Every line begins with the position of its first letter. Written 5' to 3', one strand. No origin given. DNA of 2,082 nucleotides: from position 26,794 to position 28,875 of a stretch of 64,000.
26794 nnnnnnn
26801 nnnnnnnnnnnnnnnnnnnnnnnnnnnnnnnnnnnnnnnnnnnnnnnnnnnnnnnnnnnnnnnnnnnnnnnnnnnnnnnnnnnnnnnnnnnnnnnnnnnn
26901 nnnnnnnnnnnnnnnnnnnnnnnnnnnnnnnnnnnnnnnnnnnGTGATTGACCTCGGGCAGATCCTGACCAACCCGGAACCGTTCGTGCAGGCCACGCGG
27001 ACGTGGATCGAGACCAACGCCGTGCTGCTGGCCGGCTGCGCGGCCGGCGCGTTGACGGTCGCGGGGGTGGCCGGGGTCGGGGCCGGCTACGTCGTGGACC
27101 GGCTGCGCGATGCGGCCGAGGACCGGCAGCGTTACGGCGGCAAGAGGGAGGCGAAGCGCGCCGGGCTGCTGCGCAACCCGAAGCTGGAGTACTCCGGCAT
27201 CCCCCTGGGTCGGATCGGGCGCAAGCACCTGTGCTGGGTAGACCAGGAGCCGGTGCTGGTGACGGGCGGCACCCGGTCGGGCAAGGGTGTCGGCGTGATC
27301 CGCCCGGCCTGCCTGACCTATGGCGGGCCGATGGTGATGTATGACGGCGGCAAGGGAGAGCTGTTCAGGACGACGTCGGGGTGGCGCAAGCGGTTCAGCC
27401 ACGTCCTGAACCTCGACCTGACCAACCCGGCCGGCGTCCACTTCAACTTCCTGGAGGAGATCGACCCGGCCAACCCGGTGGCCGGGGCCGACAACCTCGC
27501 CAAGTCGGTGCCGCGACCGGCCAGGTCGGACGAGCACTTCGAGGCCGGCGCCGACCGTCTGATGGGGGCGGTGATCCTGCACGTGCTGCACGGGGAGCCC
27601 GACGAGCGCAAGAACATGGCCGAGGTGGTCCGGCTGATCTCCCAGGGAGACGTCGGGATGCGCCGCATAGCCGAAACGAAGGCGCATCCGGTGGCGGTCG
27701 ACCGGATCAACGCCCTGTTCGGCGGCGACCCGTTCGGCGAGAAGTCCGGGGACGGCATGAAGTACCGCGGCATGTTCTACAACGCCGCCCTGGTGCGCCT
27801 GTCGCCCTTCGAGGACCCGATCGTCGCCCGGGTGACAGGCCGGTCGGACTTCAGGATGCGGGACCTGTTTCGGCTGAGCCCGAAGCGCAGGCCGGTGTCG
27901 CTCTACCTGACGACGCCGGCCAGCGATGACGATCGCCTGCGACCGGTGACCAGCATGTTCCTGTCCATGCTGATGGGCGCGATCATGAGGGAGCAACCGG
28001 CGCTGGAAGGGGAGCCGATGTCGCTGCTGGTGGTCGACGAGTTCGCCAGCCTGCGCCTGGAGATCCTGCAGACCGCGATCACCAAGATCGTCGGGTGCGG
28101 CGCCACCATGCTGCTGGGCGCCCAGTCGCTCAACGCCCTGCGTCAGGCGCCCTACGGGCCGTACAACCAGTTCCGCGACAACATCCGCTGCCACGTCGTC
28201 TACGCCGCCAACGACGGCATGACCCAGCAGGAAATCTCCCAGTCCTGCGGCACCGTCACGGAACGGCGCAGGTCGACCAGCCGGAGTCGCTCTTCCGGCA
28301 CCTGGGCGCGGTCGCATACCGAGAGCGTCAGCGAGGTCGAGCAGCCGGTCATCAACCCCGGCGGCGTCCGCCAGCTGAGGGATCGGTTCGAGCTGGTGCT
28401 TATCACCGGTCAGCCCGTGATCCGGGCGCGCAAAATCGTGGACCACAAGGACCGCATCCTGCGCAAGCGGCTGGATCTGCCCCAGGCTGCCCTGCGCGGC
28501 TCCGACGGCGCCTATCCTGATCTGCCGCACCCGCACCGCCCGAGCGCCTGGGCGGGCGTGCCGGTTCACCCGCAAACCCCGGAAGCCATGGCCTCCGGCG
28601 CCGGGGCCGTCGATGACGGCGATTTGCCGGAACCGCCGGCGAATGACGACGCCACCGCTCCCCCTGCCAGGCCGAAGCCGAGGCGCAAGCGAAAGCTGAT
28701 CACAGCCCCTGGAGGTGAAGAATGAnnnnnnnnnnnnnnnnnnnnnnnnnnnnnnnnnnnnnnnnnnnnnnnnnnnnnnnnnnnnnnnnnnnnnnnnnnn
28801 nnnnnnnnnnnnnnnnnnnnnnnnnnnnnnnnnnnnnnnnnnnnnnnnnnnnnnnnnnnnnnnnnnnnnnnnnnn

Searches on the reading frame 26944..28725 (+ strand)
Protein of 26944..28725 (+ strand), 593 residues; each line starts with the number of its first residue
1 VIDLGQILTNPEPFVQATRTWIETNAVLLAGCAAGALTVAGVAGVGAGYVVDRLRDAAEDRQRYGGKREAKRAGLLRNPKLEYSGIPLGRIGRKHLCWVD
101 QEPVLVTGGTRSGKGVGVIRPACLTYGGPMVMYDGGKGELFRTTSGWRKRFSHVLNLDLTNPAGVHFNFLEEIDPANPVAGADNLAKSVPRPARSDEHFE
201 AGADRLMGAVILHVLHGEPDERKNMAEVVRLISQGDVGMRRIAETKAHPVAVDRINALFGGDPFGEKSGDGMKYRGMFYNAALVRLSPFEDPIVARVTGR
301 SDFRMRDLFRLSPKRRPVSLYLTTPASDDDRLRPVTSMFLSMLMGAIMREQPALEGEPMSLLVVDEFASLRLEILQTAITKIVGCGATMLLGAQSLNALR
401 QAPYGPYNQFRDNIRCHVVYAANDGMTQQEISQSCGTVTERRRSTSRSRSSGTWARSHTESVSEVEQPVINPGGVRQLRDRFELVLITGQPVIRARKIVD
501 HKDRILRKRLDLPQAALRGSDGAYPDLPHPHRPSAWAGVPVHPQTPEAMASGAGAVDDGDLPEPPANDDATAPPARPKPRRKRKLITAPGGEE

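Call 14: search_protein_families(library=pfam, max_evalue=1, proteins=[window:26944-28725:+])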
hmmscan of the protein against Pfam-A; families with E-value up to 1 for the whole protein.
window:26944-28725:+ (593 aa): 4 families
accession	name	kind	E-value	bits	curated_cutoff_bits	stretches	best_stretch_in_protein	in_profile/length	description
PF02534.20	T4SS-DNA_transf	-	2.1e-55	188.9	20.1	1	100-511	43-456/468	Type IV secretory system Conjugative DNA transfer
PF12696.13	TraG-D_C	-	8.2e-15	55.3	22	1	361-479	3-125/126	TraM recognition site of TraD and TraG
PF10412.15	TrwB_AAD_bind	-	1.3e-10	41.2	20.5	1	301-485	190-373/387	Type IV secretion-system coupling protein DNA-binding domain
PF13384.12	HTH_23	-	0.17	12.2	24.6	0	414-436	6-28/50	Homeodomain-like domain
